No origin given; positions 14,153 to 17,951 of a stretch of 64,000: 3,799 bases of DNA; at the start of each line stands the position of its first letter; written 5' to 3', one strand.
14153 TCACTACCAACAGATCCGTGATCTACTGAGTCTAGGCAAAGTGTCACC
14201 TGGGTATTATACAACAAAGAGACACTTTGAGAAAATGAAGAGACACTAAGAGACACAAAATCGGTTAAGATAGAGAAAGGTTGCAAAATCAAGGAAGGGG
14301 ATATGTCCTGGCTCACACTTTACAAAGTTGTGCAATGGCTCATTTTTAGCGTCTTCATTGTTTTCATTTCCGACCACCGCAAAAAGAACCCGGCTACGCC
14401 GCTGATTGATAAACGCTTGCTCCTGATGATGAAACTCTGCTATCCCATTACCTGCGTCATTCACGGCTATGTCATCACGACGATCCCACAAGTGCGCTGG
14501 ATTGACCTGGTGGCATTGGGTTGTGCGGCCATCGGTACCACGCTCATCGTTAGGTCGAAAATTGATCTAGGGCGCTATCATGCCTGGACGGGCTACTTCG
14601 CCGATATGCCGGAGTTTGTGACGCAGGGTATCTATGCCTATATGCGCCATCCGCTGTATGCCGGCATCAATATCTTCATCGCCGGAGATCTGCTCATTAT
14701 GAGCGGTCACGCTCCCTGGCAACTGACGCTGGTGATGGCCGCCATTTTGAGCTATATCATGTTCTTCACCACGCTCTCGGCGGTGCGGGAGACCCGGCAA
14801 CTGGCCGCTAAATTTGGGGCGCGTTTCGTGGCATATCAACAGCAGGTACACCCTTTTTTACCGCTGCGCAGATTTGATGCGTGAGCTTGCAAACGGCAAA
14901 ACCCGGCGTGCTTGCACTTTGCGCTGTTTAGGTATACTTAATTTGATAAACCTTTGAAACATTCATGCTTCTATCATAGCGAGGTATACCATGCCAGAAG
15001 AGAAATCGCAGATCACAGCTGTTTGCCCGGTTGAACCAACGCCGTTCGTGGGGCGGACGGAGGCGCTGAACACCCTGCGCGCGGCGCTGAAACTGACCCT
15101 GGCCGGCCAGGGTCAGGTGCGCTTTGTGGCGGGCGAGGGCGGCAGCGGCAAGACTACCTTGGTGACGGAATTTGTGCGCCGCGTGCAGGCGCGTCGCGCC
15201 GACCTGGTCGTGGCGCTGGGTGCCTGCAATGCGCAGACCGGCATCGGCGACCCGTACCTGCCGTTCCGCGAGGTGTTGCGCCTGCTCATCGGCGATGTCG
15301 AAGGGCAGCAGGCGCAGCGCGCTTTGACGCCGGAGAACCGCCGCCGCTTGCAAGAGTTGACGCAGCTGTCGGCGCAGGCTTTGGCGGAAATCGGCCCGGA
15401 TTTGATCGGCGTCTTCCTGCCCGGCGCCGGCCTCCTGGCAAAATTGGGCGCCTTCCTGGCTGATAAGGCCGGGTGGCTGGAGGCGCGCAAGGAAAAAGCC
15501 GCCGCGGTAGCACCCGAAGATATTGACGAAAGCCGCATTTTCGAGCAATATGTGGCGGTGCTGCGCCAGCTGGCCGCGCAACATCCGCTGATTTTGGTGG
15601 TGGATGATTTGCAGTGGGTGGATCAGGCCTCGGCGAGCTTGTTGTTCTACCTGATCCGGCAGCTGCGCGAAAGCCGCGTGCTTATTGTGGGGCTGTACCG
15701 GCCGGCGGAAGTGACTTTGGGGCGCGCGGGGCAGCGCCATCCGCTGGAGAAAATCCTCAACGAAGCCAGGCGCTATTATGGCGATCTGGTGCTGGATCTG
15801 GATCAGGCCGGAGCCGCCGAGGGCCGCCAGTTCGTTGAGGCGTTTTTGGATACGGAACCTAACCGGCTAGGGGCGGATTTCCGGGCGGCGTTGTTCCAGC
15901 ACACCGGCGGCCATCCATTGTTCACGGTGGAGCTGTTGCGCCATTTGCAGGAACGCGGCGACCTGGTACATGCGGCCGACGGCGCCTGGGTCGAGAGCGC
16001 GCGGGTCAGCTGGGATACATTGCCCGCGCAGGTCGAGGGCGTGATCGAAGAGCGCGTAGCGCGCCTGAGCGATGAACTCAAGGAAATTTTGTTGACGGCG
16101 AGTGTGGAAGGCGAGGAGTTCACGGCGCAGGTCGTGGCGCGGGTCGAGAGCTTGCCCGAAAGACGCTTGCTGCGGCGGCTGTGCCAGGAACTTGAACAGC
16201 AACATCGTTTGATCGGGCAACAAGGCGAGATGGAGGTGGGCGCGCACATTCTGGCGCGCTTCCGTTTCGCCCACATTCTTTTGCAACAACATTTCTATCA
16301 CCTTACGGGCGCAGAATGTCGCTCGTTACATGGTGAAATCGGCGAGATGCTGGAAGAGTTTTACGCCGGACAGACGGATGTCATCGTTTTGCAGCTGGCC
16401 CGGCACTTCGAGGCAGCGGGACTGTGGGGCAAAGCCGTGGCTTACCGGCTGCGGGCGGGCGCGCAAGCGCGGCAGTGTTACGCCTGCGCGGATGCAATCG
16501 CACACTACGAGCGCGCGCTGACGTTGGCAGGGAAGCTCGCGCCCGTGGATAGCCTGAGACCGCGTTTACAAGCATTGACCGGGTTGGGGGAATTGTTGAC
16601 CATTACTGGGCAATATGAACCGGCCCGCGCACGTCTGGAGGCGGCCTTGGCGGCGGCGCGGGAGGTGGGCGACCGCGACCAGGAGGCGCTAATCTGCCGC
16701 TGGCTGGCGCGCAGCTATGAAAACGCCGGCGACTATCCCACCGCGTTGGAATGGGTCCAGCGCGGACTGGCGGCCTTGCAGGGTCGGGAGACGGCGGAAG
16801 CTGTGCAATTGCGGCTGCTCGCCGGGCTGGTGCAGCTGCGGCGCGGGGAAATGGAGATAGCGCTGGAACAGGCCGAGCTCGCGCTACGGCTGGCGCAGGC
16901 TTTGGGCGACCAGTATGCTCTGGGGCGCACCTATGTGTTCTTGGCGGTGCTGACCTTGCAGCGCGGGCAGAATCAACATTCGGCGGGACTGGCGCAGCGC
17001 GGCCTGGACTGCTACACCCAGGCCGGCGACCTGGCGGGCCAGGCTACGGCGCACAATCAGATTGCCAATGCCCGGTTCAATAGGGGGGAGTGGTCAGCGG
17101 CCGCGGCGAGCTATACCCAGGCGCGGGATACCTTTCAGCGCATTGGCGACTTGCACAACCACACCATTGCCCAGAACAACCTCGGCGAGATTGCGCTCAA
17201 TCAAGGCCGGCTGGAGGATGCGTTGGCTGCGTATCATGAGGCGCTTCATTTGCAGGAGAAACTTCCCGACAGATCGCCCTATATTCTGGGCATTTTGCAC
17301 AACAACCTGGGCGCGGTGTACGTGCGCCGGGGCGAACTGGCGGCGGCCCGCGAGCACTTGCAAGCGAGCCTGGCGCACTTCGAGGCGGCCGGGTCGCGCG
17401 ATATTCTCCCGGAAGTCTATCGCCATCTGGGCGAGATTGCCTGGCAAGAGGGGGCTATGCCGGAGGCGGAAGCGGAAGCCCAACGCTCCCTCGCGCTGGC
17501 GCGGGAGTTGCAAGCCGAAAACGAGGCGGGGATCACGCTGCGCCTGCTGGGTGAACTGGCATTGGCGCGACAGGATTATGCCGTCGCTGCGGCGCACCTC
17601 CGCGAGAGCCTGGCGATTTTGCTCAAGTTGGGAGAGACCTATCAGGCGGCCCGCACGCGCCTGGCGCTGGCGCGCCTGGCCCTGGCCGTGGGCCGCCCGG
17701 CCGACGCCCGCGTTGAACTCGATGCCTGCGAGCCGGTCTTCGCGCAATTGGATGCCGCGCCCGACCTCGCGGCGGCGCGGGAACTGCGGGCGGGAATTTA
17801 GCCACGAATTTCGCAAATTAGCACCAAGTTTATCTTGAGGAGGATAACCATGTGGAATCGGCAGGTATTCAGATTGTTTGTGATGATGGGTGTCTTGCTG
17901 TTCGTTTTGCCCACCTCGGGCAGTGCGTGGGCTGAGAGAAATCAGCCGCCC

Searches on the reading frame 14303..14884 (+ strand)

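Call 104: search_protein_families(library=pfam, proteins=[window:14303-14884:+], max_evalue=0.001)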
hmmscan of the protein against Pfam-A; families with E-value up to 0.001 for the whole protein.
window:14303-14884:+ (193 aa): 3 families
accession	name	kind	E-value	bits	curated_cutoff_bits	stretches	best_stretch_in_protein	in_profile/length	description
PF04191.18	PEMT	-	4.9e-10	40.2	25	1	70-156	5-91/105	Phospholipid methyltransferase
PF04140.19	ICMT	-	3.4e-07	31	24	1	78-154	8-82/95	Isoprenylcysteine carboxyl methyltransferase (ICMT) family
PF06966.17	DUF1295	-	1.4e-05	25.1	20.4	1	41-181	97-234/235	Protein of unknown function (DUF1295)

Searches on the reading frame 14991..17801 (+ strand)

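Call 104: search_protein_families(library=pfam, proteins=[window:14991-17801:+], max_evalue=0.001)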
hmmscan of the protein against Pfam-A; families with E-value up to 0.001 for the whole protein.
window:14991-17801:+ (936 aa): 10 families
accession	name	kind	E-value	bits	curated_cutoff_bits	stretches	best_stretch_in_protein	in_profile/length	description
PF13424.12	TPR_12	-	2.2e-31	108.3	30.1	4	769-839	5-77/77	Tetratricopeptide repeat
PF13191.12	AAA_16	-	1.7e-24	87.6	32.6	1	18-233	1-167/167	AAA ATPase domain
PF17874.7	TPR_MalT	-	2.6e-20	73.4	45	3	680-838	35-192/336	MalT-like TPR region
PF07719.23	TPR_2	-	4.3e-13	48.7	27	1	727-756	3-32/34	Tetratricopeptide repeat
PF00515.34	TPR_1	-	1.2e-12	47.5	27.8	1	727-756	3-32/34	Tetratricopeptide repeat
PF13432.12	TPR_16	-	3.9e-08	34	32.7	1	691-754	3-60/65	Tetratricopeptide repeat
PF13401.12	AAA_22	-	7e-05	23.6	27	0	44-131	8-79/130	AAA domain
PF10516.15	SHNi-TPR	-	8.4e-05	22.5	21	0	731-758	7-34/38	SHNi-TPR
PF10923.14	BrxC_BrxD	-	0.00014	21.4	22.2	1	20-74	28-80/414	BREX system ATP-binding protein BrxC/D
PF13374.12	TPR_10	-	0.0002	21.7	27.5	0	727-758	4-35/42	Tetratricopeptide repeat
